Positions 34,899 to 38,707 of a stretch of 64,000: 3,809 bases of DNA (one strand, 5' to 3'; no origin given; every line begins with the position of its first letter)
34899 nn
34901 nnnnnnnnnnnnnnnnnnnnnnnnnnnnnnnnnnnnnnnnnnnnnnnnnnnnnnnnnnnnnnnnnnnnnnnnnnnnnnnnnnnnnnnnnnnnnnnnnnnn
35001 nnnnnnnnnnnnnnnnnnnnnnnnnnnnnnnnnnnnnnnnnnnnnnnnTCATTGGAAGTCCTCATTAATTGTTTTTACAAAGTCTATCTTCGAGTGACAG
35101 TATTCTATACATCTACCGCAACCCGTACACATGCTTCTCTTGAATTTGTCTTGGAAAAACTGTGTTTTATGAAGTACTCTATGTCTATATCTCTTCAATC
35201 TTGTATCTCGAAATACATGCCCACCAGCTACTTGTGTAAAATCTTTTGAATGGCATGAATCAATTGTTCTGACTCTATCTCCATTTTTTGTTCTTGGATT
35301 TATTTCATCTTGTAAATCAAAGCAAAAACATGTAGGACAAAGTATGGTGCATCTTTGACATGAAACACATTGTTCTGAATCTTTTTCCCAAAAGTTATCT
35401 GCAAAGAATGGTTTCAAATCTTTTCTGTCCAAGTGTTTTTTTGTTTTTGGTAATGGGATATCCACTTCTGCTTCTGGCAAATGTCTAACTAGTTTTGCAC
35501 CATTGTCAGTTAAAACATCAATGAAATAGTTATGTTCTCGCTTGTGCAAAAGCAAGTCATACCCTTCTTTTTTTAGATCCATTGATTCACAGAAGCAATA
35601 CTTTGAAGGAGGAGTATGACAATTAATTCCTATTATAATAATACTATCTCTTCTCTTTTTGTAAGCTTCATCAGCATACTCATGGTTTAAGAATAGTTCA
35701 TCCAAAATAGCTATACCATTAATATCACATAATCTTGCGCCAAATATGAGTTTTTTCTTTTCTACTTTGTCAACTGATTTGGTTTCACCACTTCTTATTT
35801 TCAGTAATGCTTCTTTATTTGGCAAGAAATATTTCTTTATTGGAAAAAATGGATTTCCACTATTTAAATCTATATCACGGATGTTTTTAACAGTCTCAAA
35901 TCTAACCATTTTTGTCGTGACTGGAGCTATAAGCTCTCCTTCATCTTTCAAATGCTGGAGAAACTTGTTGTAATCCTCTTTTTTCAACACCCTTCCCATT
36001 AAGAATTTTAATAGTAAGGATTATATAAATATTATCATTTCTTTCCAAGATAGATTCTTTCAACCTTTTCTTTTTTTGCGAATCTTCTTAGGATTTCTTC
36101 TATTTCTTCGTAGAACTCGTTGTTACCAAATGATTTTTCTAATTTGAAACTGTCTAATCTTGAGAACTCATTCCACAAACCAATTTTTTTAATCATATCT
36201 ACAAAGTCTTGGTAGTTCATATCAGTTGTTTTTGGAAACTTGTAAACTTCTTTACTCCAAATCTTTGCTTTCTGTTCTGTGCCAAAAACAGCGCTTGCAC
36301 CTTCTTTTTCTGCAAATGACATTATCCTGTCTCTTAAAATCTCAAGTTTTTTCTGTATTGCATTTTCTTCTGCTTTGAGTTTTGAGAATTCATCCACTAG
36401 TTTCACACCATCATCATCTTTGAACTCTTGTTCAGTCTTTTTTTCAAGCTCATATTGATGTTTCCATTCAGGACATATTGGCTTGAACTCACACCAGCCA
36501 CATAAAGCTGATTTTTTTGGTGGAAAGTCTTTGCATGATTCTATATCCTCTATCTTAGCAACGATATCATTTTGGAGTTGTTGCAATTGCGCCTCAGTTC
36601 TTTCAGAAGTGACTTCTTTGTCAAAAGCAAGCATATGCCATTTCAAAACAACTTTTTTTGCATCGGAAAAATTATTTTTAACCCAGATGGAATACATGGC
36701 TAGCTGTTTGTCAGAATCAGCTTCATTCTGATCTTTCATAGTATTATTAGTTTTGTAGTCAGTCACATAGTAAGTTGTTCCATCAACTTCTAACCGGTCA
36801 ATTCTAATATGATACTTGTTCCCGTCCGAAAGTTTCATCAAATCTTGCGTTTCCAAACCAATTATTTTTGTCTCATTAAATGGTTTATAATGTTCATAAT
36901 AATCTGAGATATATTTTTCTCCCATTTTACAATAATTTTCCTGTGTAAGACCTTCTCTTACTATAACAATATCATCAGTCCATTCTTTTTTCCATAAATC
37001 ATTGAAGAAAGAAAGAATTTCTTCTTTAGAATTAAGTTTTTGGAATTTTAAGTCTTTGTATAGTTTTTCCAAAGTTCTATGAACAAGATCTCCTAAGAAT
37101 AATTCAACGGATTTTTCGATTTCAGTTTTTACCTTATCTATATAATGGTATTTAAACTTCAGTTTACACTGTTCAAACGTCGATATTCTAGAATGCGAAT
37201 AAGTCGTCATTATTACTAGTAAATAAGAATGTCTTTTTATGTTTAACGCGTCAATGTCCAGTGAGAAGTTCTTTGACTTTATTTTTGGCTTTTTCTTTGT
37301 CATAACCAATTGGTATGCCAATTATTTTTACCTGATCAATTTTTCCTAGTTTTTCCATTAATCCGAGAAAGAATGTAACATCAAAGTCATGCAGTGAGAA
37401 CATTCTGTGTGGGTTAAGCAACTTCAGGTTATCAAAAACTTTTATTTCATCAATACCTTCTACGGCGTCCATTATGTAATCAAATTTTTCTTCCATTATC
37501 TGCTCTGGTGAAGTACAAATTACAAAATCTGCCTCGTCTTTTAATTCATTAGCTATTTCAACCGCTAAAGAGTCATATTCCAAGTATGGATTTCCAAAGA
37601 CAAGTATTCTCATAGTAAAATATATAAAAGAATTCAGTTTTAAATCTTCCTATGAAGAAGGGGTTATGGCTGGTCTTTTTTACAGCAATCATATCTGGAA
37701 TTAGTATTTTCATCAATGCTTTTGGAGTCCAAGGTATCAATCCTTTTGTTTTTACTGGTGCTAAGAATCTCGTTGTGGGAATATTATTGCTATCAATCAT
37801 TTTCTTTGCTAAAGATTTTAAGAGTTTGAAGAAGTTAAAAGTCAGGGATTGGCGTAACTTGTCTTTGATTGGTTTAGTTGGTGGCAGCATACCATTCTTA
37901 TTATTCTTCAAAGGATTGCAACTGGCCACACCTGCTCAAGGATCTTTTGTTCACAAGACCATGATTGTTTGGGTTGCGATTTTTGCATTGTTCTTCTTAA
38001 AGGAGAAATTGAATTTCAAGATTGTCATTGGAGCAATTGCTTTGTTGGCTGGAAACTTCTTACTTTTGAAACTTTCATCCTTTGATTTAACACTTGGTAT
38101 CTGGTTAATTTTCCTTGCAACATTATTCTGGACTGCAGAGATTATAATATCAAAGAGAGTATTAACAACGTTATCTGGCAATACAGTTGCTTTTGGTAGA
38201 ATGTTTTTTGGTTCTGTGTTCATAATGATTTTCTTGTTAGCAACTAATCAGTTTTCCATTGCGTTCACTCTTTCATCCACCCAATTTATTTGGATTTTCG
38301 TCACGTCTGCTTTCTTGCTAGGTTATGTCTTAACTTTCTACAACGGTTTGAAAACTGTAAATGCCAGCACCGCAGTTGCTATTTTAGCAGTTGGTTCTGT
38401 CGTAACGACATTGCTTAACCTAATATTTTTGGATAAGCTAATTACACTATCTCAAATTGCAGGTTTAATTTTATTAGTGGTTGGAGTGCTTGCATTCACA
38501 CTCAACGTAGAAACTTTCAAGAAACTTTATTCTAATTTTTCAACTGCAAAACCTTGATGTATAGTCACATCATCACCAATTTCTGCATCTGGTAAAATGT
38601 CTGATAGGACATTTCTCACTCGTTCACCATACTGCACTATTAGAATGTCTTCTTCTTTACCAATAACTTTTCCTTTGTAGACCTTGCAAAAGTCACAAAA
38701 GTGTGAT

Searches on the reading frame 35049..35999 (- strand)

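Call 65: search_protein_families(library=pfam, proteins=[window:35049-35999:-], max_evalue=0.0001)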
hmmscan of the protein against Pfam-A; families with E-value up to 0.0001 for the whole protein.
window:35049-35999:- (316 aa): 7 families
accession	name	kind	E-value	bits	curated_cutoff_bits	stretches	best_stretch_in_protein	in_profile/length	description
PF17179.9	Fer4_22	-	3.7e-31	108.3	27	1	210-305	1-95/95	4Fe-4S dicluster domain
PF12838.12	Fer4_7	-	2.1e-07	31.7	27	0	204-223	31-50/52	4Fe-4S dicluster domain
PF13187.11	Fer4_9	-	4.9e-06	26.9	27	0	281-304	34-50/52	4Fe-4S dicluster domain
PF00037.32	Fer4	-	1.3e-05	25.3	21.1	0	288-301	5-18/24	4Fe-4S binding domain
PF12797.12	Fer4_2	-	1.5e-05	25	24.5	0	286-302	5-21/22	4Fe-4S binding domain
PF14697.11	Fer4_21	-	2.9e-05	24.5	35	0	201-226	31-56/59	4Fe-4S dicluster domain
PF13183.11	Fer4_8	-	8.7e-05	23.4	27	0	208-305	2-68/68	4Fe-4S dicluster domain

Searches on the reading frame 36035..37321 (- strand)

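Call 66: search_protein_families(library=pfam, proteins=[window:36035-37321:-], max_evalue=0.0001)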
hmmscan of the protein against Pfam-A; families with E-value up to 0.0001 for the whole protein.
window:36035-37321:- (428 aa): 2 families
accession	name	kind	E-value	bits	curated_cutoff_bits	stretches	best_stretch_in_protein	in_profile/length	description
PF12705.13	PDDEXK_1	-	2.3e-30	106.8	22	1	41-284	2-247/247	PD-(D/E)XK nuclease superfamily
PF01930.23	Cas_Cas4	-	2.2e-05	25.1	22.7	1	171-283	53-158/160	Domain of unknown function DUF83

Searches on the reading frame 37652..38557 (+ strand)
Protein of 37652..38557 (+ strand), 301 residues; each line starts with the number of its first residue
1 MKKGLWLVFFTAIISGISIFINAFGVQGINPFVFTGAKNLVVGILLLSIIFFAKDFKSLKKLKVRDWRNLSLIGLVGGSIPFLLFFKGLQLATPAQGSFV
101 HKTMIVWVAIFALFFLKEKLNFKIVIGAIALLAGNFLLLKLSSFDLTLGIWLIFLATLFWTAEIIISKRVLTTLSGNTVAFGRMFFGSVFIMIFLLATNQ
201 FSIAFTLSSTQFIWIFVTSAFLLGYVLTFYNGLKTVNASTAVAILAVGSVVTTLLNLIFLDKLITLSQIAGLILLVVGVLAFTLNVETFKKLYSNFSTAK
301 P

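Call 66: search_protein_families(library=pfam, proteins=[window:37652-38557:+], max_evalue=0.0001)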
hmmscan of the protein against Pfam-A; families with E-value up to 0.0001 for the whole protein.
window:37652-38557:+ (301 aa): 1 family
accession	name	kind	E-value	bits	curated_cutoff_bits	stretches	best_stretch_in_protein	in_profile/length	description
PF00892.27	EamA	-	2.5e-37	128.6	28.2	2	3-139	2-134/135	EamA-like transporter family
